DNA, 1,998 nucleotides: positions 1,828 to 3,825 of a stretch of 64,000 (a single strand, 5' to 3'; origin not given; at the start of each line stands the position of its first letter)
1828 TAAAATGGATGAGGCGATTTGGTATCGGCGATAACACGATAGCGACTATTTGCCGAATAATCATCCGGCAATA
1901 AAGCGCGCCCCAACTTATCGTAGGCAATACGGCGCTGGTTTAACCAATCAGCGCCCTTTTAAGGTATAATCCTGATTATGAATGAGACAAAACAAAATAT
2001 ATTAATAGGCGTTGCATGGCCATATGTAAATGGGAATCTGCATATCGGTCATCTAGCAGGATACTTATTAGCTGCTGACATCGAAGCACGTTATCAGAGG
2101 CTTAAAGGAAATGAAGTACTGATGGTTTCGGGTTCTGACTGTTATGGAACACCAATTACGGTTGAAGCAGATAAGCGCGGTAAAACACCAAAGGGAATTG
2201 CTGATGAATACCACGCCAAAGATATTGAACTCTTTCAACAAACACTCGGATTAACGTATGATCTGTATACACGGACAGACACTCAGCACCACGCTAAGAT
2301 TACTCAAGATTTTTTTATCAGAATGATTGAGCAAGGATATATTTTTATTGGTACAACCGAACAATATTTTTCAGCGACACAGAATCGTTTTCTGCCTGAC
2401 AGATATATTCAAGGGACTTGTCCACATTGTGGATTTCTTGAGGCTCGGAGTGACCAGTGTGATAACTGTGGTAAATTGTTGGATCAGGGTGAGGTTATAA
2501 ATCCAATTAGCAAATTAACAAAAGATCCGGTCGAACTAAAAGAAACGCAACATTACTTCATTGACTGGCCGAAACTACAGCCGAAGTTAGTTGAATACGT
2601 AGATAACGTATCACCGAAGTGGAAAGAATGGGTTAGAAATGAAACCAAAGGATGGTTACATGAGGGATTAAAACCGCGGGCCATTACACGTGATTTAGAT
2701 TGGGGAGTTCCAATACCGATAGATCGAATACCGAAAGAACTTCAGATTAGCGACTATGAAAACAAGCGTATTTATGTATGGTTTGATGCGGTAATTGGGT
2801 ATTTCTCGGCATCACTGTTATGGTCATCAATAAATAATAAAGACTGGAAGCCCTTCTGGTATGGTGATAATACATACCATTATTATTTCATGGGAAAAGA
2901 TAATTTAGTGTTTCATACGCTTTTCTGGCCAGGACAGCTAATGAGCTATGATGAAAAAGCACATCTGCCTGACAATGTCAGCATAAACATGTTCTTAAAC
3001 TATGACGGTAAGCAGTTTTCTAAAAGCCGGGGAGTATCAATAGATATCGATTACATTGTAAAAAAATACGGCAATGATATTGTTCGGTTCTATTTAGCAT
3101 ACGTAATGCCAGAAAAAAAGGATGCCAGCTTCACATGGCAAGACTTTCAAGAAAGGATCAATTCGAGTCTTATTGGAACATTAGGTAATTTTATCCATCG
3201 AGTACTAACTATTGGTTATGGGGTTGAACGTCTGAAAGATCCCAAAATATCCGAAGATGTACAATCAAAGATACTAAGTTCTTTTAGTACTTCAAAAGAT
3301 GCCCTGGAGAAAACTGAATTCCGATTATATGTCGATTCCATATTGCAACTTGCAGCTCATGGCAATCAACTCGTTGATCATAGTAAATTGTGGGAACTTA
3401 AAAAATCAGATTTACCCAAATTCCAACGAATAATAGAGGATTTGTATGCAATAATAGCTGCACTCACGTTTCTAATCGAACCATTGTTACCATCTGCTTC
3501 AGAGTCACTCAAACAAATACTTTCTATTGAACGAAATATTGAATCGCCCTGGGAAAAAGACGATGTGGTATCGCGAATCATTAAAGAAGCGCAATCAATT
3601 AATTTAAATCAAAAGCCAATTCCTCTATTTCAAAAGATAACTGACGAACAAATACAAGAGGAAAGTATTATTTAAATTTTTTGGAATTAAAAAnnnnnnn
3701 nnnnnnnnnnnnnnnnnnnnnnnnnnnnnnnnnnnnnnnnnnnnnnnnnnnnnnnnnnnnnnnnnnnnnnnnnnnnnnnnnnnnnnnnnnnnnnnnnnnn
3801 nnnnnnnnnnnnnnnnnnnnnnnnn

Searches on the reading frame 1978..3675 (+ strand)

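Call 20: search_protein_families(library=pfam, proteins=[window:1978-3675:+], max_evalue=0.00001)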
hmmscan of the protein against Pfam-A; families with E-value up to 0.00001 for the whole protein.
window:1978-3675:+ (565 aa): 4 families
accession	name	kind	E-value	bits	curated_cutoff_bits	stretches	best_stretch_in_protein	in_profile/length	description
PF09334.17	tRNA-synt_1g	-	6.8e-136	453.5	20.1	1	8-410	1-391/391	tRNA synthetases class I (M)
PF00133.28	tRNA-synt_1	-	4.7e-22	78.8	22.7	1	4-249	21-246/414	tRNA synthetases class I (I, L, M and V)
PF19303.5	Anticodon_3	-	1e-07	32.4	23.5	1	430-561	16-142/152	Anticodon binding domain of methionyl tRNA ligase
PF01406.26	tRNA-synt_1e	-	9.4e-06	25.6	27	0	8-136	10-136/301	tRNA synthetases class I (C) catalytic domain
